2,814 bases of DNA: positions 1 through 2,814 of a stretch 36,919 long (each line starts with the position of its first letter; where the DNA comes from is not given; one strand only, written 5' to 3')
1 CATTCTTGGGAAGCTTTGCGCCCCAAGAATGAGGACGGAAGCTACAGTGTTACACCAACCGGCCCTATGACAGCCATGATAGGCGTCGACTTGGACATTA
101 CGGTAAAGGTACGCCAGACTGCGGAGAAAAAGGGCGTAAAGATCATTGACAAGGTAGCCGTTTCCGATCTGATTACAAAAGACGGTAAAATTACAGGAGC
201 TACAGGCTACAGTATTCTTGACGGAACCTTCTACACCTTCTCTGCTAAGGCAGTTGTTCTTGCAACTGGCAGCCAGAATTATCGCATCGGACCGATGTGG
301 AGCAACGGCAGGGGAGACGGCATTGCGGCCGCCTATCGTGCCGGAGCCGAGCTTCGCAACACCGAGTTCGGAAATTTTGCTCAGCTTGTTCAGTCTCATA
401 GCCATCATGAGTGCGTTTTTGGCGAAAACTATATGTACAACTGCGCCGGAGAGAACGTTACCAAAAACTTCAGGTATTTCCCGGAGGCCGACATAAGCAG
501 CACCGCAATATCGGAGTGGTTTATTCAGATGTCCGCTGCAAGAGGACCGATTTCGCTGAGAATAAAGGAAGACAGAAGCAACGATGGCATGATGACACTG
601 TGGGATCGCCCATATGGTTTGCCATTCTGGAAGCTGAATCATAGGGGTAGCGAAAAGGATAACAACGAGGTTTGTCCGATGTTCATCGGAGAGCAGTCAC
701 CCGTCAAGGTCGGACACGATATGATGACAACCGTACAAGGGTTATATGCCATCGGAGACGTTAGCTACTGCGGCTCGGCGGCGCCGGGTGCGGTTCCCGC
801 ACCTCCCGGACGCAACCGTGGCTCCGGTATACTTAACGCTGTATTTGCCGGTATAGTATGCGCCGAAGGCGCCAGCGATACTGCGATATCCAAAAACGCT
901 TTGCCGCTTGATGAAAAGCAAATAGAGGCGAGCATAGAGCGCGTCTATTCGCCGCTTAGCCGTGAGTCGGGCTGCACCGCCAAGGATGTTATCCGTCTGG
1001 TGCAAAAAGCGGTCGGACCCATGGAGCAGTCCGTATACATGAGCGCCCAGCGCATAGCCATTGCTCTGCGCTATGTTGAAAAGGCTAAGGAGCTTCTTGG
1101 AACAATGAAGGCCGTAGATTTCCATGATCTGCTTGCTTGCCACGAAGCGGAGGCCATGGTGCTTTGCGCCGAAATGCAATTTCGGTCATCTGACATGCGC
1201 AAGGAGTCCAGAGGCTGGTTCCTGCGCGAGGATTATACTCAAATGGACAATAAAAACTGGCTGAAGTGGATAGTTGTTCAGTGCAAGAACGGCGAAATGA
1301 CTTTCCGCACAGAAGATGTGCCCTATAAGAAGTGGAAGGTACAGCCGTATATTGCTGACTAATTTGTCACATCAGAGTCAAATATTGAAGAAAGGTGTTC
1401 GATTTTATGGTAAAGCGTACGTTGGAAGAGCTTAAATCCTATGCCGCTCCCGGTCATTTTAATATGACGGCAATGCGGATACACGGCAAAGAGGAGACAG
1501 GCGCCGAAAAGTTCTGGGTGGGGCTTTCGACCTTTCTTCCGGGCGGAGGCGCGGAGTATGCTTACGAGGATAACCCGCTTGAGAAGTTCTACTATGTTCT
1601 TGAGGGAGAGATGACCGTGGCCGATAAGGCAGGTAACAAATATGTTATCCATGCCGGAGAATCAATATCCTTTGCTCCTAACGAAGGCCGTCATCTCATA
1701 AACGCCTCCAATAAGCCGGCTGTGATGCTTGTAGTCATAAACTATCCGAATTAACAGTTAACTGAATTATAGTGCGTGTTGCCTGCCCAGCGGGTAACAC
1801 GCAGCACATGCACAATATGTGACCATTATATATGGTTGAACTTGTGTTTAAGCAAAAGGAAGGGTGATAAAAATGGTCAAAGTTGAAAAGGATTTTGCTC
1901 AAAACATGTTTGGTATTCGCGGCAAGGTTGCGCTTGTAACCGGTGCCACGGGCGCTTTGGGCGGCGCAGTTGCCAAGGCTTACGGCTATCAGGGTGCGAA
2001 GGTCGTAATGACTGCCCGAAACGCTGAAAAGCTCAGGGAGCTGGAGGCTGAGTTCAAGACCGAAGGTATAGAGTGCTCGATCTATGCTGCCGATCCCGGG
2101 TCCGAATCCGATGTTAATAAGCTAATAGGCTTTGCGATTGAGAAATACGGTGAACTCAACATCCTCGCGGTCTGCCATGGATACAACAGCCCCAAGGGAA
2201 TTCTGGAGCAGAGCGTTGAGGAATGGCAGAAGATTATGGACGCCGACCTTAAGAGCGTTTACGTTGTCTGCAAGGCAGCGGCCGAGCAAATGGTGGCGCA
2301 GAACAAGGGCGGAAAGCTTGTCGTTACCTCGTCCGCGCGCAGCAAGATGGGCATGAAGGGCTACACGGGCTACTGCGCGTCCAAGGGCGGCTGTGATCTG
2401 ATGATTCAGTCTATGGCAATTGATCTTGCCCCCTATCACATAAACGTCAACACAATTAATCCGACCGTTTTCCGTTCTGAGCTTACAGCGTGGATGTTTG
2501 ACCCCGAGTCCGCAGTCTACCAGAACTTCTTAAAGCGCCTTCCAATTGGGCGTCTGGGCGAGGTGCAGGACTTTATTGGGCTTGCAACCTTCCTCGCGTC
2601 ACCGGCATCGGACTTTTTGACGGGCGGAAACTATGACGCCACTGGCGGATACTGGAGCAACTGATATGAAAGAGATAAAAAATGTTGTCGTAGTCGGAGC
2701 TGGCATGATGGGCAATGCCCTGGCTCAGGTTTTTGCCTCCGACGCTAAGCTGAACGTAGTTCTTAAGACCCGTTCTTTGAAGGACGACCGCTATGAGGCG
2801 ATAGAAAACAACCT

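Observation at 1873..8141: Complete TAL-type anaerobic phloroglucinol degradation module (SDR, HAD-fold dehydrogenase, cyclase-family hydrolase, BKACE, thiolase, CoA-transferase A/B)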

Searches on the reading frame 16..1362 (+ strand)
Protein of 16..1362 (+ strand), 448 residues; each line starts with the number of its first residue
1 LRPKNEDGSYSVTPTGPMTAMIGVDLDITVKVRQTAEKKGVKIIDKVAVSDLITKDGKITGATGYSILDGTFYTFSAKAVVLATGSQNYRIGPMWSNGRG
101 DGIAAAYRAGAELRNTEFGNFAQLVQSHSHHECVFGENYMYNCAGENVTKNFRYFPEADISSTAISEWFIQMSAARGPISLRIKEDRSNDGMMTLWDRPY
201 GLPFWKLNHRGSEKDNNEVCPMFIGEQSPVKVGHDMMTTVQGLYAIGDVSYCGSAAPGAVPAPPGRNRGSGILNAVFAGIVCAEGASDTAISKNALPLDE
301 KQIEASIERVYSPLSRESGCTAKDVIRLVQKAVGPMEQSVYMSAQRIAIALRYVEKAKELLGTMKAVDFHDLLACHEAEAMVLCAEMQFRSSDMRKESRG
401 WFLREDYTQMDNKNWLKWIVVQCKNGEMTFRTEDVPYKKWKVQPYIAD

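Call 3: search_protein_families(library=pfam, proteins=[window:16-1362:+])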
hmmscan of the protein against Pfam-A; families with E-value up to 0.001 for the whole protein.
window:16-1362:+ (448 aa): 3 families
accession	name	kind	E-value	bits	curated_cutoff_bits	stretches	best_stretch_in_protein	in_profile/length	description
PF02910.25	Succ_DH_flav_C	-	6.5e-13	49.2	20.8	1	370-444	49-125/130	Fumarate reductase flavoprotein C-term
PF00890.30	FAD_binding_2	-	1.8e-08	34.4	20.4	1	32-127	148-256/414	FAD binding domain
PF07992.20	Pyr_redox_2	-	9.6e-05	22.4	26.1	0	38-91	64-114/291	Pyridine nucleotide-disulphide oxidoreductase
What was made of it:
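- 1..1362 (+): 3' part (about 450 codons) of a roughly 560-aa FRD/AprA-like flavoprotein gene, cut by the window start. It is context for the operon, not part of the core module. Pfam gives FAD_binding_2 and Succ_DH_flav_C (call 3).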

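Call 4: search_protein_families(library=ncbifam, proteins=[window:16-1362:+])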
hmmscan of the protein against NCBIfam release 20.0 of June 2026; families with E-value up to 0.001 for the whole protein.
window:16-1362:+ (448 aa): 29 families (the best 25 are shown)
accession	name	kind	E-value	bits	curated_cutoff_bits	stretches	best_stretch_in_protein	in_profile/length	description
NF006131.0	PRK08275.1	equivalog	5.7e-37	127.2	587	1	4-434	113-551/577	fumarate reductase/succinate dehydrogenase flavoprotein subunit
NF010374.0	PRK13800.1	equivalog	2.1e-28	99.1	1196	1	29-435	146-557/898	fumarate reductase/succinate dehydrogenase flavoprotein subunit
NF005331.0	PRK06854.1-2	equivalog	1.1e-27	96.7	557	1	32-439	137-556/563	adenylyl-sulfate reductase subunit alpha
NF004900.0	PRK06263.1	equivalog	1.4e-27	96.5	718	2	228-425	350-538/546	fumarate reductase (CoM/CoB) subunit TfrA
NF004724.0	PRK06069.1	subfamily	2.3e-26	92.1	826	2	235-441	366-571/577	succinate dehydrogenase/fumarate reductase flavoprotein subunit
TIGR01812.1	sdhA_frdA_Gneg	subfamily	3.6e-26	91.8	567.3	2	31-121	134-226/568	succinate dehydrogenase or fumarate reductase, flavoprotein subunit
TIGR01816.1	sdhA_forward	equivalog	3.7e-24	84.8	727.35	2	233-438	365-570/584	succinate dehydrogenase flavoprotein subunit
NF005866.0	PRK07803.1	equivalog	2.9e-22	78.6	819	2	36-121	161-248/631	fumarate reductase/succinate dehydrogenase flavoprotein subunit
TIGR00551.1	nadB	equivalog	2.3e-18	66.2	452.75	1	34-407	137-488/489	L-aspartate oxidase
NF006686.0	PRK09231.1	equivalog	8.4e-18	64.2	854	2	41-121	150-232/598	fumarate reductase (quinol) flavoprotein subunit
NF005867.0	PRK07804.1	equivalog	3.2e-17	62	639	2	237-431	371-539/548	L-aspartate oxidase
TIGR01176.1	fum_red_Fp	equivalog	3.7e-17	62.2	932.7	2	40-121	147-230/580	fumarate reductase (quinol) flavoprotein subunit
NF004613.0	PRK05945.1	equivalog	8.7e-17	60.9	824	2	36-150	145-265/575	succinate dehydrogenase/fumarate reductase flavoprotein subunit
NF042982.1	MFR_Fp_SdhA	equivalog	6.3e-16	57.9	1100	2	234-443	400-609/612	8-methylmenaquinol:fumarate reductase flavoprotein subunit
NF005037.0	PRK06452.1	equivalog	5.8e-15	54.9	862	2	292-444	405-563/566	succinate dehydrogenase flavoprotein subunit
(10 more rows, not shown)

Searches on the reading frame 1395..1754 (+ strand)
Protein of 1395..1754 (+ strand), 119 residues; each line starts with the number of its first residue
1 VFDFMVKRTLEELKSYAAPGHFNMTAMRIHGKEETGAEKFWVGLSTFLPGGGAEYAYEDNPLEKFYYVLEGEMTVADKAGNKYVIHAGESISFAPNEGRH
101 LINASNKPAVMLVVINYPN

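Call 3: search_protein_families(library=pfam, proteins=[window:1395-1754:+])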
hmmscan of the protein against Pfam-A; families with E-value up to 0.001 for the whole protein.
window:1395-1754:+ (119 aa): 2 families
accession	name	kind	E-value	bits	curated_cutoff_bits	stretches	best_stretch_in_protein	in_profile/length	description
PF07883.17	Cupin_2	-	5.3e-14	52.1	27.2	1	44-114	2-69/70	Cupin domain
PF05899.18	Cupin_3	-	8.1e-05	22.7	23.5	1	63-96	26-59/74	EutQ-like cupin domain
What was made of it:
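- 1407..1754 (+): Small single-domain cupin (115 aa), a conserved companion of PGR with no assigned role. Pfam Cupin_2 (call 3).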

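Call 4: search_protein_families(library=ncbifam, proteins=[window:1395-1754:+])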
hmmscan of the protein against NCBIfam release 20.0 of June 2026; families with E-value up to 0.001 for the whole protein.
window:1395-1754:+ (119 aa): 2 families
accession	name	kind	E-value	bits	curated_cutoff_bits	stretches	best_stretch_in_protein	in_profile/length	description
NF050094.1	BetDgalsidMYCTU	equivalog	9.4e-21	74.1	175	1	12-118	8-111/113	beta-D-galactosidase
TIGR03214.2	ura-cupin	equivalog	1.1e-07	31.6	200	1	21-113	29-120/249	(S)-ureidoglycine aminohydrolase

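Call 37: search_solved_structures(query=window:1407-1754:+, max_evalue=0.01, show_alignments=2)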
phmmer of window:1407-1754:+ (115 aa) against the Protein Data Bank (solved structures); distinct sequences matched with E-value up to 0.01: 1.
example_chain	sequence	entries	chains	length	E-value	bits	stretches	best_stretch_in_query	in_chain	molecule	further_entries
1v70_A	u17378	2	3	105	0.00038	24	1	34-110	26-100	probable antibiotics synthesis protein | hypothetical protein TTHA0104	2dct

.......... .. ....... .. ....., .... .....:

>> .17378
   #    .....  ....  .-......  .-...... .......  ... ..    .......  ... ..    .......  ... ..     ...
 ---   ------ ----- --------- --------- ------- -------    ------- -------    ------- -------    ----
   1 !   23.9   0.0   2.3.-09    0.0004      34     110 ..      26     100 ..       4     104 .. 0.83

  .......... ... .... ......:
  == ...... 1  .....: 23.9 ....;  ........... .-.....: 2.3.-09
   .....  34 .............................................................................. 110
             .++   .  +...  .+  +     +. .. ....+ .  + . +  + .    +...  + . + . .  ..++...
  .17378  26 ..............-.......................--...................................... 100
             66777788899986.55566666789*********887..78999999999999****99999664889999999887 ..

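Call 60: find_homologous_proteins(query=window:1407-1754:+, max_evalue=0.00001)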
Query window:1407-1754:+ (115 aa): 1061 proteins with E <= 0.00001 among 1064 candidates; the best 120 are listed.
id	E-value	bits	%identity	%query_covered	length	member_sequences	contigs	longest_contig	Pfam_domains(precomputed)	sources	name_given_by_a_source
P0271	1.9e-65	236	93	100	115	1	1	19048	PF07883.18,PF05899.19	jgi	-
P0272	1.1e-64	234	90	100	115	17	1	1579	PF07883.18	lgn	-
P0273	5.5e-64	231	89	100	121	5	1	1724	PF07883.18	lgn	-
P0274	1.2e-61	224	88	99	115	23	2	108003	PF07883.18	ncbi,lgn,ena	ncbi:MAG: cupin domain-containing protein [Lachnospiraceae bacterium]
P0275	1.7e-61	223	86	99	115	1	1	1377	PF07883.18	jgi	jgi:quercetin dioxygenase-like cupin family protein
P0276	1.9e-61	223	86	99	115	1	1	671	PF07883.18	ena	-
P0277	4.0e-61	222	86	99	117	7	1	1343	PF07883.18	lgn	-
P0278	5.3e-61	222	87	99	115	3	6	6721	PF07883.18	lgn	-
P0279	5.5e-61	222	86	100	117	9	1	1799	PF07883.18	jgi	jgi:quercetin dioxygenase-like cupin family protein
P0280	6.1e-61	222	88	99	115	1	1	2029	PF07883.18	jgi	-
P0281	7.4e-61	221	84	100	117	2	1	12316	PF07883.18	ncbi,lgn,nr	ncbi:MAG: cupin domain-containing protein [Clostridiales Family XIII bacterium]|nr:cupin domain-cont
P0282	8.6e-61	221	88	99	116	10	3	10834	PF07883.18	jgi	jgi:quercetin dioxygenase-like cupin family protein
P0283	9.6e-61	221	82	100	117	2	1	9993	PF07883.18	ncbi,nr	ncbi:MAG: cupin domain-containing protein [Clostridiales Family XIII bacterium]|nr:cupin domain-cont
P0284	9.6e-61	221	82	100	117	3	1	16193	PF07883.18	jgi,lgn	jgi:uncharacterized cupin superfamily protein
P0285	1.0e-60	221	85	100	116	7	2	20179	PF07883.18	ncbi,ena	-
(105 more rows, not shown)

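Call 69: predict_structure(alignment_id=A1)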
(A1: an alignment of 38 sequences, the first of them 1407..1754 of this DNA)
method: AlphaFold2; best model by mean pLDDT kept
length: 115 residues; sequences in the alignment: 38
mean_pLDDT: 92.2   pTM: 0.83
mean pLDDT of the five models: 92.2, 90.4, 85.6, 84.1, 80.7
residues with pLDDT >= 90: 86; 70-90: 28; 50-70: 1; < 50: 0
segments of 3 or more residues with pLDDT < 50: none
pLDDT, mean of each block of 10 residues (from residue 1): 91 91 93 93 96 86 97 91 95 90 97 83
secondary structure, 60 per line:
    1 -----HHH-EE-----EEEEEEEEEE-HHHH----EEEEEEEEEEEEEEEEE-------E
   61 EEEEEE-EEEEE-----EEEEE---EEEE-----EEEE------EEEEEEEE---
elements in order: E17-26 H28-31 E36-52 E60-66 E68-72 E78-82 E86-89 E95-98 E105-112

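Call 72: fold_search(model_id=the predicted structure, library=pdb)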
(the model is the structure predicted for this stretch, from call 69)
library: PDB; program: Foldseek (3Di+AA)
matches with E <= 10: 1796; with E <= 0.001: 537
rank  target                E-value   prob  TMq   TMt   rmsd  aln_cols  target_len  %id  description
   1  8awn                  5.9e-10  1.00  0.83  0.87   2.0       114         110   22  Crystal structure of a manganese-containing cupin (tm1459) from Thermotoga maritima, variant C106Q (released 2023-03-08)
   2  6l2e_A                6.5e-10  1.00  0.83  0.82   1.9       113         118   24  Crystal structure of a cupin protein (tm1459, H52A mutant) in copper (Cu) substituted form (released 2020-04-01)
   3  8zyg_A                8.5e-10  1.00  0.83  0.81   1.9       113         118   24  Crystal structure of a cupin protein (tm1459, I49C-4py/H52A/C106D mutant) in copper (Cu) substituted form (released 2024-09-04)
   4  8zyh_B                9.0e-10  1.00  0.82  0.82   2.1       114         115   23  Crystal structure of a cupin protein (tm1459, I49C-4py/H52A/H54A/C106D mutant) in copper (Cu) substituted form (released 2024-09-04)
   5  8hjx_A                1.3e-09  1.00  0.83  0.81   2.0       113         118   24  Crystal structure of a cupin protein (tm1459, H52A/H58E mutant) in copper (Cu) substituted form (released 2023-06-14)
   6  8hjz_A                1.5e-09  1.00  0.83  0.82   1.9       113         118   24  Crystal structure of a cupin protein (tm1459, H52A/H58Q mutant) in copper (Cu) substituted form (released 2023-06-14)
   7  9jew_A                1.5e-09  1.00  0.83  0.81   1.9       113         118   24  Crystal structure of a cupin protein (tm1459, C106V mutant) in iron (Fe) substituted form (released 2025-05-07)
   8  8hjy_A                1.5e-09  1.00  0.83  0.81   2.0       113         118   24  Crystal structure of a cupin protein (tm1459, H52A/H58E/F104W mutant) in copper (Cu) substituted form (released 2023-06-14)
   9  6l2e_B                1.9e-09  1.00  0.82  0.81   2.1       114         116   22  Crystal structure of a cupin protein (tm1459, H52A mutant) in copper (Cu) substituted form (released 2020-04-01)
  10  1vj2_A                2.0e-09  1.00  0.83  0.84   2.0       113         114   23  Crystal structure of a novel family of manganese-containing cupin (tm1459) from thermotoga maritima at 1.65 A resoluti (released 2003-12-09)
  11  8zyg_B                2.0e-09  1.00  0.82  0.83   2.0       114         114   22  Crystal structure of a cupin protein (tm1459, I49C-4py/H52A/C106D mutant) in copper (Cu) substituted form (released 2024-09-04)
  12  8hjz_B                2.0e-09  1.00  0.82  0.81   2.1       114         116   22  Crystal structure of a cupin protein (tm1459, H52A/H58Q mutant) in copper (Cu) substituted form (released 2023-06-14)
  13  6l2f_A                2.1e-09  1.00  0.84  0.82   1.9       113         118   23  Crystal structure of a cupin protein (tm1459, H54AH58A mutant) in copper (Cu) substituted form (released 2020-04-01)
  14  9jew_B                2.1e-09  1.00  0.82  0.82   2.1       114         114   22  Crystal structure of a cupin protein (tm1459, C106V mutant) in iron (Fe) substituted form (released 2025-05-07)
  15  8awo_B                2.9e-09  1.00  0.84  0.87   2.0       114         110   23  Crystal structure of a manganese-containing cupin (tm1459) from Thermotoga maritima, variant AIFQ (Y7A/M38I/Y83F/C106Q (released 2023-03-08)
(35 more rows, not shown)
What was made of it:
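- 1407..1754 (+): The AF2 model has pLDDT 92 and is nearest to the TM1459 cupin (calls 69, 72).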

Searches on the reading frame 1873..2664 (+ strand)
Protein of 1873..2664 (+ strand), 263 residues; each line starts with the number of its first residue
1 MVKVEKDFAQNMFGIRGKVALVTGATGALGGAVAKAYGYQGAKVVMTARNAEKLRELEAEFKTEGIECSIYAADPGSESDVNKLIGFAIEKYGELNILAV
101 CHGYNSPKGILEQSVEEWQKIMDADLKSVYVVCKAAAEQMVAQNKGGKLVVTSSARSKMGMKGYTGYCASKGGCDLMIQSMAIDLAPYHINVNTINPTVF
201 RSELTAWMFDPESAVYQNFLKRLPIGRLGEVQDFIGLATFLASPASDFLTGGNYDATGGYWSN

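Call 3: search_protein_families(library=pfam, proteins=[window:1873-2664:+])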
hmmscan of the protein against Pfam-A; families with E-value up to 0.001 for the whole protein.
window:1873-2664:+ (263 aa): 3 families
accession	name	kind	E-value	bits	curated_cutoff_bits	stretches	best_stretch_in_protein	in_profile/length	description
PF13561.12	adh_short_C2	-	3.2e-44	151.7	27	1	26-260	3-235/236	Enoyl-(Acyl carrier protein) reductase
PF00106.31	adh_short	-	6.4e-43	147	26.6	1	18-206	1-188/195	short chain dehydrogenase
PF08659.16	KR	-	6.2e-10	39.7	22.6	1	20-179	3-161/180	KR domain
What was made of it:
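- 1873..2664 (+): Phloroglucinol reductase (PGR), an NADPH-dependent SDR. Pfam adh_short (call 3).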

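Call 4: search_protein_families(library=ncbifam, proteins=[window:1873-2664:+])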
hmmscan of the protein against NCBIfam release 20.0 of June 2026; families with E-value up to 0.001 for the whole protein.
window:1873-2664:+ (263 aa): 226 families (the best 25 are shown)
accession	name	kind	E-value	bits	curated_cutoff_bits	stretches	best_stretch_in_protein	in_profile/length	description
NF005559.1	PRK07231.1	subfamily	1.5e-49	168.8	215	1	16-260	3-247/249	glucose 1-dehydrogenase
NF006070.0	PRK08213.1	subfamily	9.2e-48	163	279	1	10-259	5-255/259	gluconate 5-dehydrogenase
NF052558.1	MBtsdlDhBudC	equivalog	3e-47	161.3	270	1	16-260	2-241/250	meso-2,3-butanediol dehydrogenase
NF005488.0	PRK07097.1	equivalog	6e-45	153.4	369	1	10-252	3-249/266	gluconate 5-dehydrogenase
TIGR01830.1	3oxo_ACP_reduc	equivalog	2.9e-44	151.5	297.75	1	20-259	1-237/239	3-oxoacyl-[acyl-carrier-protein] reductase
NF004198.0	PRK05653.1-3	equivalog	1.1e-43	149.5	296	1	16-260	6-246/248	3-oxoacyl-ACP reductase FabG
NF004778.0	PRK06124.1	equivalog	6.2e-43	147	303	1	11-260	5-252/256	SDR family oxidoreductase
NF005309.0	PRK06841.1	subfamily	6.5e-43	147.1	286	1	8-260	6-252/255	GolD/DthD family dehydrogenase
NF004791.0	PRK06138.1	equivalog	1.5e-42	145.6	312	1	15-259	3-248/252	SDR family oxidoreductase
NF009466.0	PRK12826.1-2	subfamily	3.3e-41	141.4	222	1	18-259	4-243/248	3-oxoacyl-ACP reductase FabG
NF005390.0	PRK06935.1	equivalog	3.6e-41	141.2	369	1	6-261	4-256/258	2-dehydro-3-deoxy-D-gluconate 5-dehydrogenase KduD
NF005983.0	PRK08085.1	equivalog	1.4e-40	139.5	408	1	10-254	2-244/254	gluconate 5-dehydrogenase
NF004197.0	PRK05653.1-1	equivalog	1.6e-40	139.3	332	1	15-260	5-246/249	3-oxoacyl-ACP reductase FabG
NF005711.0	PRK07523.1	subfamily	3.2e-40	138.3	413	1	10-259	3-250/255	SDR family oxidoreductase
NF004199.0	PRK05653.1-4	equivalog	3.4e-40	138.2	301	1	16-259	4-244/247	3-oxoacyl-ACP reductase FabG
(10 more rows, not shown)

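Call 10: search_solved_structures(query=window:1873-2664:+, max_evalue=1e-20, show_alignments=1)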
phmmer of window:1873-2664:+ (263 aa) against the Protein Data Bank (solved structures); distinct sequences matched with E-value up to 1e-20: 191 (the best 60 are shown).
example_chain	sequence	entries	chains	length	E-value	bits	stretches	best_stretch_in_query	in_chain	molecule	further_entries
5g4k_B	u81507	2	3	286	5e-113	380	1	1-261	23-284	OXIDOREDUCTASE, SHORT CHAIN DEHYDROGENASE/REDUCTASE FAMILY PROTEIN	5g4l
5g4k_A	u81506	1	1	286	1.7e-112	378.3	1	1-261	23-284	OXIDOREDUCTASE, SHORT CHAIN DEHYDROGENASE/REDUCTASE FAMILY PROTEIN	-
3r1i_A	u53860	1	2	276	8.7e-35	123.7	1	11-260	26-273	Short-chain type dehydrogenase/reductase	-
1vl8_A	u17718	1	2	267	2.5e-34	122.1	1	10-262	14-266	Gluconate 5-dehydrogenase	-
4iuy_A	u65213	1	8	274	4.5e-34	121.3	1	9-260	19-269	Short chain dehydrogenase/reductase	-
4z9x_A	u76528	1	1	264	2.9e-32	115.4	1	10-259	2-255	Gluconate 5-dehydrogenase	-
1gco_A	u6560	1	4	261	7.7e-32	114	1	15-260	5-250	GLUCOSE DEHYDROGENASE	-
1gee_A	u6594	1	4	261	8.5e-32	113.9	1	15-259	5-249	GLUCOSE 1-DEHYDROGENASE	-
1rwb_A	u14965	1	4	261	1.2e-31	113.4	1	15-259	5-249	Glucose 1-dehydrogenase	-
1g6k_A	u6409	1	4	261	1.5e-31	113.1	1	15-260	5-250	GLUCOSE 1-DEHYDROGENASE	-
2uvd_A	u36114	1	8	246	2.4e-31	112.4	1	15-259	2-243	3-OXOACYL-(ACYL-CARRIER-PROTEIN) REDUCTASE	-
4ni5_A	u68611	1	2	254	4.4e-31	111.5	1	15-261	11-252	Oxidoreductase, short-chain dehydrogenase/reductase family protein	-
3cxr_A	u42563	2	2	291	6.7e-31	110.9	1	6-259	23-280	Dehydrogenase with different specificities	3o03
3ay7_A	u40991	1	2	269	1.8e-30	109.5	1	14-260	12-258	Glucose 1-dehydrogenase 4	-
3aus_A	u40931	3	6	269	1.8e-30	109.5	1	14-260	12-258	Glucose 1-dehydrogenase 4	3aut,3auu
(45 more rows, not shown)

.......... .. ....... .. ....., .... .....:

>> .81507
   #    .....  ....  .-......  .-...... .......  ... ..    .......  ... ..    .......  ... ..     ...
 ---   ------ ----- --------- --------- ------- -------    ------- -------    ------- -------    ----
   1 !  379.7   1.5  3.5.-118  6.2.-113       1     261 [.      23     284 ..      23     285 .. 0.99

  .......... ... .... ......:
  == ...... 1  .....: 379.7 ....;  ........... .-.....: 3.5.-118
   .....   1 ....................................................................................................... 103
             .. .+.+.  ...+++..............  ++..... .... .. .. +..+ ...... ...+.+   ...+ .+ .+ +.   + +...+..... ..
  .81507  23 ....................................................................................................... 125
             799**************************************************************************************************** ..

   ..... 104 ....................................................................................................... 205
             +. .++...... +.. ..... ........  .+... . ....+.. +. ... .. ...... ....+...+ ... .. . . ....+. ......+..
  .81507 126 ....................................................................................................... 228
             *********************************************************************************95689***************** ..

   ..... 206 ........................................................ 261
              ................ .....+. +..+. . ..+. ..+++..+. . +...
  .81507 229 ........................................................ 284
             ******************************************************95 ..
